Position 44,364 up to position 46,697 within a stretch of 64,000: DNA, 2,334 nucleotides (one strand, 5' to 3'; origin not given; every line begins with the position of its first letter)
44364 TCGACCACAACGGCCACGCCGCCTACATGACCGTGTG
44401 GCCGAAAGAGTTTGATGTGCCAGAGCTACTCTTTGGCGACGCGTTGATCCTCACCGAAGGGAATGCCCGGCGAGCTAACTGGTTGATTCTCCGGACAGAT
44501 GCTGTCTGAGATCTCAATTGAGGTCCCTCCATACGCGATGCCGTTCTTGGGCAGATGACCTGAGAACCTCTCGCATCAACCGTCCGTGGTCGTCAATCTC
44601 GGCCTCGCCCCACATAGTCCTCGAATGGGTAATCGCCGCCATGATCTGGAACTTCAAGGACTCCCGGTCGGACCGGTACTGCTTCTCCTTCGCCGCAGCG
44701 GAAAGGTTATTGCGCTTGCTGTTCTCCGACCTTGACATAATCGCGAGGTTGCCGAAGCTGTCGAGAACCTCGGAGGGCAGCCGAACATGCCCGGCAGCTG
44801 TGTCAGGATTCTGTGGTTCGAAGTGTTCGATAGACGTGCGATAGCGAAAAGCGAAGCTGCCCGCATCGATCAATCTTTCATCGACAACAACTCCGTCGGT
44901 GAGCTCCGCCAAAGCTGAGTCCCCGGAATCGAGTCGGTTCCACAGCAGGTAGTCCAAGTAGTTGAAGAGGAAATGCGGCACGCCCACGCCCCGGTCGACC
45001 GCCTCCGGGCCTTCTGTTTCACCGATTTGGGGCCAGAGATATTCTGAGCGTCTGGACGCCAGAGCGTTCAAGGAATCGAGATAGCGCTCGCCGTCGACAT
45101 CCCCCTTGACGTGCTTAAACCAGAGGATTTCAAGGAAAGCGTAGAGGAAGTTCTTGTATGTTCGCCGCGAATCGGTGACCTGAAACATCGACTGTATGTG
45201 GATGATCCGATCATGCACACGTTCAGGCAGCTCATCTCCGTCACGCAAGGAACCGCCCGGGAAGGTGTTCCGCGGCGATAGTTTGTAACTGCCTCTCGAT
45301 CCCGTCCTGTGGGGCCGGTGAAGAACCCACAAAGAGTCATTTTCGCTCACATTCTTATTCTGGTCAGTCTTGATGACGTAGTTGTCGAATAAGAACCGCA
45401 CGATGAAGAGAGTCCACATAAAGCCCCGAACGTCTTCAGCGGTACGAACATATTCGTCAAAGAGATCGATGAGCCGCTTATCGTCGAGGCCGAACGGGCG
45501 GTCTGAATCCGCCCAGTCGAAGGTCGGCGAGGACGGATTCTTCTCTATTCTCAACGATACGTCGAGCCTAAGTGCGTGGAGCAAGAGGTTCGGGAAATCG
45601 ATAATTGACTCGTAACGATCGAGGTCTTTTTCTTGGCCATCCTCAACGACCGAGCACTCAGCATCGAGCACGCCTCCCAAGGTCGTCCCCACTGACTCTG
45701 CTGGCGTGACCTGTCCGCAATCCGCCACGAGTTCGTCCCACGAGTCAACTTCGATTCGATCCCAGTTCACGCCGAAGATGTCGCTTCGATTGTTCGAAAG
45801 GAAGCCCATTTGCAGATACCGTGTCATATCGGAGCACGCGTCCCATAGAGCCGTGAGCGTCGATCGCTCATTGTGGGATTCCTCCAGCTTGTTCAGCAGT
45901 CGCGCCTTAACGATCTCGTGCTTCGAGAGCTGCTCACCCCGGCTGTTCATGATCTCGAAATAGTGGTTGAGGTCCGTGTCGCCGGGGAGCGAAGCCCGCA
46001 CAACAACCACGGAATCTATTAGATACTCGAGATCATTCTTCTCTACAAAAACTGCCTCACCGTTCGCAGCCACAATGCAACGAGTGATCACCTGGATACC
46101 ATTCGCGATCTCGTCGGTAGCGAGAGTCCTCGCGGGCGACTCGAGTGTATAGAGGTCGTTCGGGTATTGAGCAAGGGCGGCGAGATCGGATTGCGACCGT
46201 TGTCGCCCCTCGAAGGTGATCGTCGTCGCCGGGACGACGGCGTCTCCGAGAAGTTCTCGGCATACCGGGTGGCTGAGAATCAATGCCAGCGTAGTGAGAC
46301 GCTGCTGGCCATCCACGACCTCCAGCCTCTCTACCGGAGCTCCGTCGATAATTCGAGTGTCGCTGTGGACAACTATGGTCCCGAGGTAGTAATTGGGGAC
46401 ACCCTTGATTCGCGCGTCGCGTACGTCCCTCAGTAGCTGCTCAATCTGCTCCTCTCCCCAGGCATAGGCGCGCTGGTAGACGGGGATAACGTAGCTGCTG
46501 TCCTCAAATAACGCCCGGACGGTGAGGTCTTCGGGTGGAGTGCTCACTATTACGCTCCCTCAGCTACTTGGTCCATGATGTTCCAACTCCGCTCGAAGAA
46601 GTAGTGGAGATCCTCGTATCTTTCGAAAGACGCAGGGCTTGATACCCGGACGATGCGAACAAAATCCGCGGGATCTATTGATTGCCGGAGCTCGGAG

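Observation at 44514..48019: Paired-DUF262 cassette: a DUF262-only protein translationally coupled to a DUF262+DUF1524 nuclease, a candidate undescribed defence system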

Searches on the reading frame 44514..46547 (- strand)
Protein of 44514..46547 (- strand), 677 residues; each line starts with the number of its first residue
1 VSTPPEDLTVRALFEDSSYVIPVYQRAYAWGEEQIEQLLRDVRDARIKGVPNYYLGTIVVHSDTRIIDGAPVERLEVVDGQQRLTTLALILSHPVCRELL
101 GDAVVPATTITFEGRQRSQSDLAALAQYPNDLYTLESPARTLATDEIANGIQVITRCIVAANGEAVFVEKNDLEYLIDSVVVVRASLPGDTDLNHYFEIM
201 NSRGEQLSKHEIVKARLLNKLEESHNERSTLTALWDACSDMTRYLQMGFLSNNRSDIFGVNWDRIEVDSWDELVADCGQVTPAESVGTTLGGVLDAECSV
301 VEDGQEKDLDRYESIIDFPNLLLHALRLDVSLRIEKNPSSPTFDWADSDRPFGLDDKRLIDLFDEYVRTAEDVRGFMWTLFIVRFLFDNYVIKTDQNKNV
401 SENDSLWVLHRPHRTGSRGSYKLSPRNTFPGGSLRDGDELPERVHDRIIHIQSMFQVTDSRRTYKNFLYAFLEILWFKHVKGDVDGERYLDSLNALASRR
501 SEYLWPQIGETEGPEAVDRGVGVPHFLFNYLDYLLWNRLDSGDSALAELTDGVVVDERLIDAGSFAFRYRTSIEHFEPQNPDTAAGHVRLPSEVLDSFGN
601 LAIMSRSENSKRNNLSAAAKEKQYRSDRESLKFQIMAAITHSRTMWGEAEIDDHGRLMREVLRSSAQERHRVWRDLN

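Call 3: search_protein_families(library=pfam, proteins=[window:44514-46547:-], max_evalue=0.1)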
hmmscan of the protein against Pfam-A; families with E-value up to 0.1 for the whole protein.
window:44514-46547:- (677 aa): 3 families
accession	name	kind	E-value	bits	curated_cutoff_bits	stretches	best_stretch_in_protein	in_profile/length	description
PF03235.19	GmrSD_N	-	1e-30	107.8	33.2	1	12-218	3-199/199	GmrSD restriction endonuclease, N-terminal domain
PF07510.16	GmrSD_C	-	9.9e-10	38.9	23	1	531-660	24-137/138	GmrSD restriction endonucleases, C-terminal domain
PF14072.11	DndB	-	0.0014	18.2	29.1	1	52-130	86-152/338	DNA-sulfur modification-associated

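Call 4: search_protein_families(library=padloc, proteins=[window:44514-46547:-], max_evalue=0.1)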
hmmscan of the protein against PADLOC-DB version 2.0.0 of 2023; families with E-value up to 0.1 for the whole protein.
window:44514-46547:- (677 aa): 34 families (the best 25 are shown)
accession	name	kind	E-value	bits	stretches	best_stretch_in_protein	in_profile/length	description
PDLC02695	Orf5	-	1.9e-34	117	3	1-92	1-96/601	Orf5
PDLC04157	HEC-06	-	8.5e-29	98.6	2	10-92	14-90/558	-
PDLC04154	HEC-06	-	8.7e-29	98.6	3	9-91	13-89/569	-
PDLC04155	HEC-06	-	7.4e-28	95.3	2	8-92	10-88/562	-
PDLC02701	Orf5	-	1.8e-25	87.5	3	1-93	1-98/596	Orf5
PDLC02693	Orf5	-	8.2e-23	79.2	2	17-92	7-81/543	Orf5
PDLC02687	Orf5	-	3.5e-22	76.9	2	14-91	13-83/543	Orf5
PDLC02686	Orf5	-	2.1e-21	74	2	14-103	14-103/566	Orf5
PDLC02690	Orf5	-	3.8e-21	73.5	1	13-276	4-271/531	Orf5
PDLC02691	Orf5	-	4.7e-19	66.4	2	16-92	18-88/579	Orf5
PDLC02786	SspE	-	9.8e-17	58.5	1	15-92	20-103/766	SspE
PDLC02700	Orf5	-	1.8e-16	58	1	13-92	6-81/555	Orf5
PDLC02792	SspE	-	2.5e-16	57.2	2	19-91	24-107/771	SspE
PDLC02698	Orf5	-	2.7e-14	50.8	1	10-91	10-86/573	Orf5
PDLC02692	Orf5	-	3e-14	50.6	1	18-103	7-89/558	Orf5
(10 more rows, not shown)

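Call 5: search_protein_families(library=ncbifam, proteins=[window:44514-46547:-], max_evalue=0.1)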
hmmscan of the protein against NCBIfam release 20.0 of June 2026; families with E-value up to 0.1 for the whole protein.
window:44514-46547:- (677 aa): 0 families

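Call 39: search_solved_structures(query=window:44514-46547:-, max_evalue=0.01)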
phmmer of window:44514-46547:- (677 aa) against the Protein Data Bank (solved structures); distinct sequences matched with E-value up to 0.01: 5.
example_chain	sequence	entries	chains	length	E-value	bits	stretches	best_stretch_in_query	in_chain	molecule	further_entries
9jfl_B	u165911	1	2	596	6.4e-12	47.9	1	1-92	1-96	DUF262 domain-containing protein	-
20yv_A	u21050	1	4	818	8.2e-09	37.6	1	19-90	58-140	DUF262 domain-containing protein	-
20yw_A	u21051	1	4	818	5.6e-08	34.9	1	19-90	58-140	DUF262 domain-containing protein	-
6jiv_D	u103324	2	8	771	0.00013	23.7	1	19-91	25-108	SspE protein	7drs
7drr_D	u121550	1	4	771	0.00088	21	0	19-91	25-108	SspE protein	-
